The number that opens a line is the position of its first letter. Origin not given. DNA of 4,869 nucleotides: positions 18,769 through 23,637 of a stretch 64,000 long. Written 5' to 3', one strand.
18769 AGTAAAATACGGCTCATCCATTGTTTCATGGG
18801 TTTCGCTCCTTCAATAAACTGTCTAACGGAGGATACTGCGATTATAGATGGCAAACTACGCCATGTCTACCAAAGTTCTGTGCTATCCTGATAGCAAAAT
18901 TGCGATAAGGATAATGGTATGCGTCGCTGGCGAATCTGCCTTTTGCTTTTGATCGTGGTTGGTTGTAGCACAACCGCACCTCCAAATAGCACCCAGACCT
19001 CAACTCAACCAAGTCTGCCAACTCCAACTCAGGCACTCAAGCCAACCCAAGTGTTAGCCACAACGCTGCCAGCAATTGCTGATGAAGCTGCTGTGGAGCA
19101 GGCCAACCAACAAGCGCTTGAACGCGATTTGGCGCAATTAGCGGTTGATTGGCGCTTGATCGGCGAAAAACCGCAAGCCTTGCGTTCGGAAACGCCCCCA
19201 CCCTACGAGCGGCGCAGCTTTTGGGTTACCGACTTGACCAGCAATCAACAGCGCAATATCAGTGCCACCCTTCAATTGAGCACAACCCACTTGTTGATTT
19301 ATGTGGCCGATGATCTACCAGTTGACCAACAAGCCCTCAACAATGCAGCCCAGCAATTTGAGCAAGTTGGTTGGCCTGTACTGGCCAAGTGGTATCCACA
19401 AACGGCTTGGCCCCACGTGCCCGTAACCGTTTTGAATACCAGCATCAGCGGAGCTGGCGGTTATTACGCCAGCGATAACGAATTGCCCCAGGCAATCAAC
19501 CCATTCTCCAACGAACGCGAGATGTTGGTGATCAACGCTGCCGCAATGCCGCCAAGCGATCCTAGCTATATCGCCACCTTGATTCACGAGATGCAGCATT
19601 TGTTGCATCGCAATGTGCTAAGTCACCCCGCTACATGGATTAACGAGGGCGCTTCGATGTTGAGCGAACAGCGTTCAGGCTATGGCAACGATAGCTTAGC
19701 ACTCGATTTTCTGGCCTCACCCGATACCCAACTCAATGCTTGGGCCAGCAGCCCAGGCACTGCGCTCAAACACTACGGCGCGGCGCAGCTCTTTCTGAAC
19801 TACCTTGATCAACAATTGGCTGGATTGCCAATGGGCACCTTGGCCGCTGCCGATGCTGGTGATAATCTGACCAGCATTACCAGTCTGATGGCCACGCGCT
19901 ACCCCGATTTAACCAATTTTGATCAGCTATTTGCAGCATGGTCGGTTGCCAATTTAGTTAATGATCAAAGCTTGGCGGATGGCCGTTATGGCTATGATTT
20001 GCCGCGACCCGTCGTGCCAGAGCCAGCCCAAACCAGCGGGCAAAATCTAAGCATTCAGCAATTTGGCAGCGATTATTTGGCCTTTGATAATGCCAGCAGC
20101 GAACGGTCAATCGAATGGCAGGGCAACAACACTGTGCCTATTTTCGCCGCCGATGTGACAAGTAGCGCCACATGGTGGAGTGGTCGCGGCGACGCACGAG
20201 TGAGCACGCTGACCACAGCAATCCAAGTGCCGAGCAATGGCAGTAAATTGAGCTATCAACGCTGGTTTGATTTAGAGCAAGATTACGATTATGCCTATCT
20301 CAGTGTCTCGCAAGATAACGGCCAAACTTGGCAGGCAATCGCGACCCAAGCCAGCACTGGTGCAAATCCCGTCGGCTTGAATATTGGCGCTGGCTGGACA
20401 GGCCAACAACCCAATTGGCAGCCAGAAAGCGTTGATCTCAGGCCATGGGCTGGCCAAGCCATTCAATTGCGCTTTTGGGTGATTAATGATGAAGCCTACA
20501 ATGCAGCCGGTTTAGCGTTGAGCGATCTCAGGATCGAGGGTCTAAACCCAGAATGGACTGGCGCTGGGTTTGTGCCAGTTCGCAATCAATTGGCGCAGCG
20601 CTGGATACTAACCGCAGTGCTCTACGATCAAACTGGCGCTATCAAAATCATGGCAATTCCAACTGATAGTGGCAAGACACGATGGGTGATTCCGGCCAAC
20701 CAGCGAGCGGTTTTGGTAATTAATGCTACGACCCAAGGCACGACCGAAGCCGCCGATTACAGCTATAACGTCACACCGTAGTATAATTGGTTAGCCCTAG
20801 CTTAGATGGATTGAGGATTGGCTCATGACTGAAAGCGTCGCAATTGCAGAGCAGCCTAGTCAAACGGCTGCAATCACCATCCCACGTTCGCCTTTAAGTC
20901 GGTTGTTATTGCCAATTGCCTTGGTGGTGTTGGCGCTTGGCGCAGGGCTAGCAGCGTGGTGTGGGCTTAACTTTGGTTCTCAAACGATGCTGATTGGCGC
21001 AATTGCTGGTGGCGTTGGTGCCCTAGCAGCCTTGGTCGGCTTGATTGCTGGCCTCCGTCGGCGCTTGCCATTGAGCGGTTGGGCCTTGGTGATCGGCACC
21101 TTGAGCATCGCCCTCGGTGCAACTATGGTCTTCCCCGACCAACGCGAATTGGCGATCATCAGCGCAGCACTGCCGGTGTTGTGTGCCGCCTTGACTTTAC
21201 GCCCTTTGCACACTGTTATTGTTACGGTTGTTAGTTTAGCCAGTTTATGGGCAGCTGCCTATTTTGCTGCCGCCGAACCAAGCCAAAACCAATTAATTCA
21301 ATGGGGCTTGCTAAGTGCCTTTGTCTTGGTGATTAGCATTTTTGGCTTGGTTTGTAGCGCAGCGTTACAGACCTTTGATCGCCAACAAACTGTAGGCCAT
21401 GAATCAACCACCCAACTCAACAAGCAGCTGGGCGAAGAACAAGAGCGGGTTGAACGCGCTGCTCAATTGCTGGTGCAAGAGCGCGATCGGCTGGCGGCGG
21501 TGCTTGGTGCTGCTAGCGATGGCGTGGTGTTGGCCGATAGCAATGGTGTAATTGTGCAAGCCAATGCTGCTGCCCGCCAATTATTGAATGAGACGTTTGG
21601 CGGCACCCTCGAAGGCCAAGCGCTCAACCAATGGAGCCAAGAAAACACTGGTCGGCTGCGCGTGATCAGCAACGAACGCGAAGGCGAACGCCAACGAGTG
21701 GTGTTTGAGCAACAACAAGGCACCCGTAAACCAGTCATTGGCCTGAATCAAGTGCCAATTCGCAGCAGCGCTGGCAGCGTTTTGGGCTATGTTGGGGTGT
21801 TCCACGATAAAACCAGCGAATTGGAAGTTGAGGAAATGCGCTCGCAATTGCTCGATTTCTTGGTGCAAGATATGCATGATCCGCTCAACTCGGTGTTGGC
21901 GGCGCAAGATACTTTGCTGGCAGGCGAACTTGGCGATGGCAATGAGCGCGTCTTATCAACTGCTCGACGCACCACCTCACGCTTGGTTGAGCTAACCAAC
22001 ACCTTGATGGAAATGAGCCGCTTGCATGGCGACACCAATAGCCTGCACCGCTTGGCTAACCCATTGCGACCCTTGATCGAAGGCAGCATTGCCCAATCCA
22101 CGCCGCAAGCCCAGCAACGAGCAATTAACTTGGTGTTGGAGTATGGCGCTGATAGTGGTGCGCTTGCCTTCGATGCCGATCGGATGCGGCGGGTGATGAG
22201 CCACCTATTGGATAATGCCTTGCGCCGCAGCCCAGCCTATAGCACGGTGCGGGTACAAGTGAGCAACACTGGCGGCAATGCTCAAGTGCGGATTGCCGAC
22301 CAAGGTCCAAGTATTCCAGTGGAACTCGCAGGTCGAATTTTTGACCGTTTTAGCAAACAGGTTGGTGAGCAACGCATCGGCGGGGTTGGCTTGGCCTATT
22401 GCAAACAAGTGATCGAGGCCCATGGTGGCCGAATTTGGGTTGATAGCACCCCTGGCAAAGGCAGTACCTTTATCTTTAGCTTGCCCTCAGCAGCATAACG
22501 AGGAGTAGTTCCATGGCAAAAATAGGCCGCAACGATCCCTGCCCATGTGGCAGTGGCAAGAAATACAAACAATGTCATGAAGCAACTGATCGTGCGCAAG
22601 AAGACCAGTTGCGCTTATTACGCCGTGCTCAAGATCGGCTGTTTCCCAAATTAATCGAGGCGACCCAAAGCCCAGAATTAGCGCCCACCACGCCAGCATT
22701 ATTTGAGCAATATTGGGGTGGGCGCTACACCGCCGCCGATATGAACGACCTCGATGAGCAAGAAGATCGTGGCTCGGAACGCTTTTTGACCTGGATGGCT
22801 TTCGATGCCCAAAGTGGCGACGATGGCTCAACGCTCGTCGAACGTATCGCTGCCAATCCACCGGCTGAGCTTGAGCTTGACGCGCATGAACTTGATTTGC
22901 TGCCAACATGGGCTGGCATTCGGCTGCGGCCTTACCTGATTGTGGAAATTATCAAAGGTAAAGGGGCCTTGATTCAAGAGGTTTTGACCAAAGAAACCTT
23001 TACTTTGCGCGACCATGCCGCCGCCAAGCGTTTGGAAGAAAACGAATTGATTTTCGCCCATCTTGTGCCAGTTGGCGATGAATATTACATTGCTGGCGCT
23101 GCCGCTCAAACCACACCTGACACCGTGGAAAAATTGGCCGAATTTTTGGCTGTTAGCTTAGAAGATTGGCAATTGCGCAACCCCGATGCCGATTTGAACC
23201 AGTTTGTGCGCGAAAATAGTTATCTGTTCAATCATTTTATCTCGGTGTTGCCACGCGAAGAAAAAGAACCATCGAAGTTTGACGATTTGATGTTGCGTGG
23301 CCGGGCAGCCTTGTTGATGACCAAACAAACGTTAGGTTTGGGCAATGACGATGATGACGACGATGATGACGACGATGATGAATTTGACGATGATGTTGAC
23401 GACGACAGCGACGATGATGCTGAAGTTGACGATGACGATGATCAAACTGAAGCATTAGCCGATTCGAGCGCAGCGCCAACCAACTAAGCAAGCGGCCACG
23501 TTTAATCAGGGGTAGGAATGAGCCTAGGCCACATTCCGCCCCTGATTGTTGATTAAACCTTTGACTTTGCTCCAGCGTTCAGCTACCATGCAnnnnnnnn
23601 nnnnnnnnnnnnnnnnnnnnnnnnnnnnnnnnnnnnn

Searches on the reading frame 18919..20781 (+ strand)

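Call 72: search_protein_families(library=pfam, proteins=[window:18919-20781:+], max_evalue=0.000001)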
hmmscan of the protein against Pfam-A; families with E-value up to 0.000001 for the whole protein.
window:18919-20781:+ (620 aa): 1 family
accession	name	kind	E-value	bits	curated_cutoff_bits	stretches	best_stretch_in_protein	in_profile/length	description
PF20773.4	InhA-like_MAM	-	1.9e-21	76.9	26.9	1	416-540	38-163/191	Immune inhibitor A-like, MAM domain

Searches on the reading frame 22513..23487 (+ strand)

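Call 72: search_protein_families(library=pfam, proteins=[window:22513-23487:+], max_evalue=0.000001)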
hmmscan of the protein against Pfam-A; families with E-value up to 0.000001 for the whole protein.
window:22513-23487:+ (324 aa): 1 family
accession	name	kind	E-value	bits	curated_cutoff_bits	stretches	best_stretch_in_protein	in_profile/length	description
PF02810.21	SEC-C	-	2e-11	43.9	20.4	1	6-23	1-18/19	SEC-C motif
